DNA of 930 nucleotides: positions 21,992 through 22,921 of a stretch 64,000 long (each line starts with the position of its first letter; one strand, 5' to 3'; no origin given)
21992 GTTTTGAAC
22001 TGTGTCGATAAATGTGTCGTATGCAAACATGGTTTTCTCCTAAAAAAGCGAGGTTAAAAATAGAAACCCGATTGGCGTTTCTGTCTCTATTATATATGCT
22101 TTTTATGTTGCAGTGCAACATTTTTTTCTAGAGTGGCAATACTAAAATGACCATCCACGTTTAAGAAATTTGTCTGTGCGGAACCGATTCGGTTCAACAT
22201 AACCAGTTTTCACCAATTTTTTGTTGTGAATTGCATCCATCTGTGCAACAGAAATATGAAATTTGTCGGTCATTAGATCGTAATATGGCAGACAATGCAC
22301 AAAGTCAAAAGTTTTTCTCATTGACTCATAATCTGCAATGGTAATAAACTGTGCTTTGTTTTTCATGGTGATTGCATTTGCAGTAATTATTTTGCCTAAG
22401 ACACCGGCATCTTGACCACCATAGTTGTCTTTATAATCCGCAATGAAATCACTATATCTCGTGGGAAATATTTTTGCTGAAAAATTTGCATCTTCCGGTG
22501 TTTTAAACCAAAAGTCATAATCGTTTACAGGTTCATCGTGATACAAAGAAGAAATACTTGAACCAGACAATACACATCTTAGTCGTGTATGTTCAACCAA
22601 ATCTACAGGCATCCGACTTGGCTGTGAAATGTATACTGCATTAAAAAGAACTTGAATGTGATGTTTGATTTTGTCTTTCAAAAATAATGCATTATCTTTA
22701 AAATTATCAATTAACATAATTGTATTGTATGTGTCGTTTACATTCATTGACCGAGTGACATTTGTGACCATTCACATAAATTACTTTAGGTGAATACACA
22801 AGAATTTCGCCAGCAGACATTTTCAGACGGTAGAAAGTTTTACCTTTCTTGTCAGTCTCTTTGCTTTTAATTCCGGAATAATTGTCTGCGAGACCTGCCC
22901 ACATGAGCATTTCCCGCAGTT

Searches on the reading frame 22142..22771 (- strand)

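Call 3: search_protein_families(library=pfam, proteins=[window:22142-22771:-], max_evalue=0.01)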
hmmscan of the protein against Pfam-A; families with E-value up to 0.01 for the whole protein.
window:22142-22771:- (209 aa): 0 families

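Call 4: search_protein_families(library=phrogs, proteins=[window:22142-22771:-], max_evalue=0.001)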
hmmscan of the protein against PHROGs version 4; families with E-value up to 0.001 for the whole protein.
window:22142-22771:- (209 aa): 2 families
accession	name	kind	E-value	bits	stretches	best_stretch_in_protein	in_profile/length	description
phrog_4400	-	unknown function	4e-10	40.7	1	66-208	27-179/248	-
phrog_18122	-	unknown function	1e-05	26.1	1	62-207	23-181/365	-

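Call 23: search_protein_families(library=pfam, proteins=[window:22142-22771:-], max_evalue=1)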
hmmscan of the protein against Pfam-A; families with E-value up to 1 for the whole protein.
window:22142-22771:- (209 aa): 0 families

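Call 38: search_protein_families(library=padloc, proteins=[window:22142-22771:-], max_evalue=0.01)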
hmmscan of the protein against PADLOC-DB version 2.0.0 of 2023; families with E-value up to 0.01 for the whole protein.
window:22142-22771:- (209 aa): 0 families

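Call 39: search_protein_families(library=ncbifam, proteins=[window:22142-22771:-], max_evalue=0.01)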
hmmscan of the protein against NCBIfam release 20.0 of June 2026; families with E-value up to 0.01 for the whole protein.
window:22142-22771:- (209 aa): 0 families
